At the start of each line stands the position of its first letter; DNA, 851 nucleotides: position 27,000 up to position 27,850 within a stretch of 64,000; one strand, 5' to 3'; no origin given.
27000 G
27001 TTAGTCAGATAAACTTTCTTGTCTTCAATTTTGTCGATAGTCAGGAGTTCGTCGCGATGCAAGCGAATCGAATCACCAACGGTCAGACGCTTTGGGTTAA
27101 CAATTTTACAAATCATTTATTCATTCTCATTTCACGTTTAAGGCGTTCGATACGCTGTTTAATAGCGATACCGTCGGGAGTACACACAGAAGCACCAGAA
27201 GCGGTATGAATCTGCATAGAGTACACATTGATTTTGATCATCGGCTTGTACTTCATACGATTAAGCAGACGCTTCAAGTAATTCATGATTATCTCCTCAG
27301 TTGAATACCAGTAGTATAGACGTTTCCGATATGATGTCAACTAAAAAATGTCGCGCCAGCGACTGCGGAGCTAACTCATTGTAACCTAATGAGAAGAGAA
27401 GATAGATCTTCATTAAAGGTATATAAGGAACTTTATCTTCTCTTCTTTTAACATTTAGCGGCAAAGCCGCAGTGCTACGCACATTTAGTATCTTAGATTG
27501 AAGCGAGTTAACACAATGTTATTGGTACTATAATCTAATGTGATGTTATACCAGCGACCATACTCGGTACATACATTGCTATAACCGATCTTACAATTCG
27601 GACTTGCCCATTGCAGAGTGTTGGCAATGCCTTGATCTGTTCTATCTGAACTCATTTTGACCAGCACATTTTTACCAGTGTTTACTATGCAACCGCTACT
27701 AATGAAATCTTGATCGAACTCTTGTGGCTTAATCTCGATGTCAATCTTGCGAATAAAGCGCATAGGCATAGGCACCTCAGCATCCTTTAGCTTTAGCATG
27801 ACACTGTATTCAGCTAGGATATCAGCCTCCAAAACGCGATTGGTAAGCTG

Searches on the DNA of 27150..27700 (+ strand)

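Call 8: search_dna_similar(query=window:27150-27700:+, collection=phages, mode=near, max_rows=30)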
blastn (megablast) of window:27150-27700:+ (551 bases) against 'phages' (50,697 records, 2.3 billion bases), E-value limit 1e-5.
Records with a match: 10; places in all: 34; records where one place covers at least 80% of the query: 4.
Best place of each record, by identity: >=99% 4; 95-99% 1; 80-90% 5.
By first word of the organism name: Aeromonas 10.
By host as written in the record: Aeromonas salmonicida 5; Aeromonas hydrophila 4; Aeromonas hydrophila BIOTECH 10089 1.
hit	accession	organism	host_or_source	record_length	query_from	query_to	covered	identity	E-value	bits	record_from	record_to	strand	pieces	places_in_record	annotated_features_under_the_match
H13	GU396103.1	Aeromonas phage PX29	Aeromonas salmonicida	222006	1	551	100%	100.0%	0e+0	1018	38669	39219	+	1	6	conserved hypothetical protein (x2)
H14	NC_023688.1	Aeromonas phage PX29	Aeromonas salmonicida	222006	1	551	100%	100.0%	0e+0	1018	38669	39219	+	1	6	hypothetical protein (x2)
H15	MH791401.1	Aeromonas phage AsFcp_2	Aeromonas salmonicida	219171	1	551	100%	99.6%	0e+0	1005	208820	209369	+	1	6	hypothetical protein (x2)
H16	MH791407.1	Aeromonas phage AsFcp_4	Aeromonas salmonicida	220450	1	551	100%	95.5%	0e+0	870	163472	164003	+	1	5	hypothetical protein (x2)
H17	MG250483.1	Aeromonas phage Ah1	Aeromonas hydrophila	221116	1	542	66%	81.5%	9e-37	298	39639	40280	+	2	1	hypothetical protein (x2)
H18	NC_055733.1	Aeromonas phage Ah1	Aeromonas hydrophila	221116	1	542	66%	81.5%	9e-37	298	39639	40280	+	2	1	hypothetical protein (x2)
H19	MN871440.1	Aeromonas phage AsFcp_1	Aeromonas salmonicida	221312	264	551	52%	100.0%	4e-149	532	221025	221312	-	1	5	record has no annotation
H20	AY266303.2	Aeromonas phage Aeh1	Aeromonas hydrophila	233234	1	170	31%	84.7%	1e-39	169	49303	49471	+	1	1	hypothetical protein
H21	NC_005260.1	Aeromonas phage Aeh1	Aeromonas hydrophila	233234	1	170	31%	84.7%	1e-39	169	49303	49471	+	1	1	hypothetical protein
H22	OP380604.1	Aeromonas phage avDM12-TAAL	Aeromonas hydrophila BIOTECH 10089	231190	1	155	28%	87.8%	2e-43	182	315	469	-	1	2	hypothetical protein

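Call 10: search_dna_similar(query=window:27340-27490:+, collection=phages, mode=distant, max_rows=60, max_evalue=0.01)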
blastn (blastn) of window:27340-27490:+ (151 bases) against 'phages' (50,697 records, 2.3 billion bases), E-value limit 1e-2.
Records with a match: 13; places in all: 75; records where one place covers at least 80% of the query: 13.
Best place of each record, by identity: >=99% 3; 80-90% 2; 60-80% 8.
By first word of the organism name: Aeromonas 13.
By host as written in the record: Aeromonas salmonicida 7; Aeromonas hydrophila 4; Aeromonas hydrophila BIOTECH 10089 1; - 1.
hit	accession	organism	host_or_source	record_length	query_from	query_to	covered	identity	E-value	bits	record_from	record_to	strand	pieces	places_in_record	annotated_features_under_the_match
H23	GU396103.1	Aeromonas phage PX29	Aeromonas salmonicida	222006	1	151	100%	100.0%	1e-71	273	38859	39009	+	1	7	conserved hypothetical protein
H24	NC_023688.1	Aeromonas phage PX29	Aeromonas salmonicida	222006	1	151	100%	100.0%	1e-71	273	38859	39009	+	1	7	hypothetical protein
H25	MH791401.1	Aeromonas phage AsFcp_2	Aeromonas salmonicida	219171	5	151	97%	99.3%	8e-68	261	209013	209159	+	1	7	hypothetical protein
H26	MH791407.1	Aeromonas phage AsFcp_4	Aeromonas salmonicida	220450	5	151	97%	83.7%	9e-42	174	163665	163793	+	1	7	hypothetical protein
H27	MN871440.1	Aeromonas phage AsFcp_1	Aeromonas salmonicida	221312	11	147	91%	84.3%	2e-31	140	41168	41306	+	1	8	record has no annotation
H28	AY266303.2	Aeromonas phage Aeh1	Aeromonas hydrophila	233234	9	143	89%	79.1%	4e-21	105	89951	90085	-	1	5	none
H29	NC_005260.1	Aeromonas phage Aeh1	Aeromonas hydrophila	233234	9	143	89%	79.1%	4e-21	105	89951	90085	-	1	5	none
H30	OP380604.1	Aeromonas phage avDM12-TAAL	Aeromonas hydrophila BIOTECH 10089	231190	11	143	88%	79.6%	5e-20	102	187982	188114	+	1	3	none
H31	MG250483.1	Aeromonas phage Ah1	Aeromonas hydrophila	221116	11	143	88%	78.8%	2e-18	98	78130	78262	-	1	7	none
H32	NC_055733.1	Aeromonas phage Ah1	Aeromonas hydrophila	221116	11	143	88%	78.8%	2e-18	98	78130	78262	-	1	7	none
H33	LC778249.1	Aeromonas phage phiWae14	urban sewage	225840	6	135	86%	73.9%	3e-16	91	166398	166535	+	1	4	none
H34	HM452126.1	Aeromonas phage phiAS5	Aeromonas salmonicida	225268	7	135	85%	74.5%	2e-17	93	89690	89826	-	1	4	none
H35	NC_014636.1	Aeromonas phage phiAS5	Aeromonas salmonicida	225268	7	135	85%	74.5%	2e-17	93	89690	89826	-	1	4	none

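Call 27: get_annotated_region(hit=H26, flank=400)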
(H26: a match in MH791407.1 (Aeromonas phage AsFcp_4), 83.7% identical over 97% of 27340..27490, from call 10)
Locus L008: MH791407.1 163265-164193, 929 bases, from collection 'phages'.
description: UNVERIFIED: Aeromonas phage AsFcp_4, complete genome.
organism: Aeromonas phage AsFcp_4 (NCBI taxid 2419737)
taxonomy: Viruses; Duplodnaviria; Heunggongvirae; Uroviricota; Caudoviricetes; Straboviridae; Angelvirus
host: Aeromonas salmonicida; source: sewage water; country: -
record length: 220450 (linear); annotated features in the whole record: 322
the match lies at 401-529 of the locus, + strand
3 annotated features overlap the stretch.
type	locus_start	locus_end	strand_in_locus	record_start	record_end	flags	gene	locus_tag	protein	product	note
CDS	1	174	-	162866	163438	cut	-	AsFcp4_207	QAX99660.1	hypothetical protein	-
CDS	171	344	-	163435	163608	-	-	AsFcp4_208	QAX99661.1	hypothetical protein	-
CDS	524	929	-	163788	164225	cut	-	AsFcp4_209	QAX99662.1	hypothetical protein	-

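Call 28: get_annotated_region(hit=H17, flank=400)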
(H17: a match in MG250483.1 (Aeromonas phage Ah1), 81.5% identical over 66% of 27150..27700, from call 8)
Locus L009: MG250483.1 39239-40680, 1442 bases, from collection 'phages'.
description: Aeromonas phage Ah1, complete genome.
organism: Aeromonas phage Ah1 (NCBI taxid 2053701)
taxonomy: Viruses; Duplodnaviria; Heunggongvirae; Uroviricota; Caudoviricetes; Straboviridae; Cinqassovirus; Cinqassovirus ah1
host: Aeromonas hydrophila; source: wastewater; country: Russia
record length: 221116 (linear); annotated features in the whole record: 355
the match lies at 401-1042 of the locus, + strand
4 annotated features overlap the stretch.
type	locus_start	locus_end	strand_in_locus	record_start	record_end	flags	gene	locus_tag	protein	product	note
CDS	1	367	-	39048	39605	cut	-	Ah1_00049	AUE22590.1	hypothetical protein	-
CDS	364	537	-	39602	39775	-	-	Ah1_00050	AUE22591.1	hypothetical protein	-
CDS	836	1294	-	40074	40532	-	-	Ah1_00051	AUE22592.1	hypothetical protein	-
CDS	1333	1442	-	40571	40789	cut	-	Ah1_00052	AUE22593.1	hypothetical protein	-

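Call 29: get_annotated_region(hit=H20, flank=1200)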
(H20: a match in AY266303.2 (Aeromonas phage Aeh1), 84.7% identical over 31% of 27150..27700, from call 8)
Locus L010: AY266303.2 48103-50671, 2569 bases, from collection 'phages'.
description: Aeromonas phage Aeh1, complete genome.
organism: Aeromonas phage Aeh1 (NCBI taxid 2880362)
taxonomy: Viruses; Duplodnaviria; Heunggongvirae; Uroviricota; Caudoviricetes; Straboviridae; Cinqassovirus; Cinqassovirus aeh1
host: Aeromonas hydrophila; source: -; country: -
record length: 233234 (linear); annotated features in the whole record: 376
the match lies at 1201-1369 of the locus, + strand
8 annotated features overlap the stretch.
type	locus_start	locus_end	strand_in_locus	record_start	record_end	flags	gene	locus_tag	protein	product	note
CDS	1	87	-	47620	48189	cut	-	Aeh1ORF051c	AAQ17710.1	hypothetical protein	predicted by GenMarkS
CDS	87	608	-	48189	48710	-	-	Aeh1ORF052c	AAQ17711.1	hypothetical protein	predicted by GenMarkS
CDS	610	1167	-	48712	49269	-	-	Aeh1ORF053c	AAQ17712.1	hypothetical protein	predicted by GenMarkS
CDS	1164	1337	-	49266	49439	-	-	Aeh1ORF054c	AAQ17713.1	hypothetical protein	similar to phage T7 gene 0.6 product; predicted by GenMarkS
CDS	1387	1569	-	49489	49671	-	-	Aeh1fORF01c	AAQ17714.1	hypothetical protein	predicted by predicted by GenMarkS Finder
CDS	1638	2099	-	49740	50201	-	-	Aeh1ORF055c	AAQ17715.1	hypothetical protein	predicted by GenMarkS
CDS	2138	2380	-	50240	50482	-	-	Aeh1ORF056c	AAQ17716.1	hypothetical protein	predicted by GenMarkS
CDS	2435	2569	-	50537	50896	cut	-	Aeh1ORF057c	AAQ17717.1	hypothetical protein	predicted by GenMarkS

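Call 79: search_rna_families(source=window, start=27250, end=27600, threshold=evalue, max_evalue=10)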
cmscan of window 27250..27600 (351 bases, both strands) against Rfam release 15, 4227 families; matches with E-value up to 10: 4.
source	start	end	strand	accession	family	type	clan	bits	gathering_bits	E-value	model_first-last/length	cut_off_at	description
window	27389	27455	+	RF01013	mir-577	Gene; miRNA;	-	21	100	0.16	1-86/86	no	mir-577 microRNA precursor family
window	27385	27460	+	RF03967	mir-1270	Gene; miRNA;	-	20.3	90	0.082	1-83/83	no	mir-1270 microRNA precursor family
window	27384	27459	-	RF02006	mir-1253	Gene; miRNA;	-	16.9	103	1.2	1-94/94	no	mir-1253 microRNA precursor family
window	27392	27446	+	RF03940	MIR9563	Gene; miRNA;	-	13.9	90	9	1-127/127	no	MIR9563 microRNA precursor family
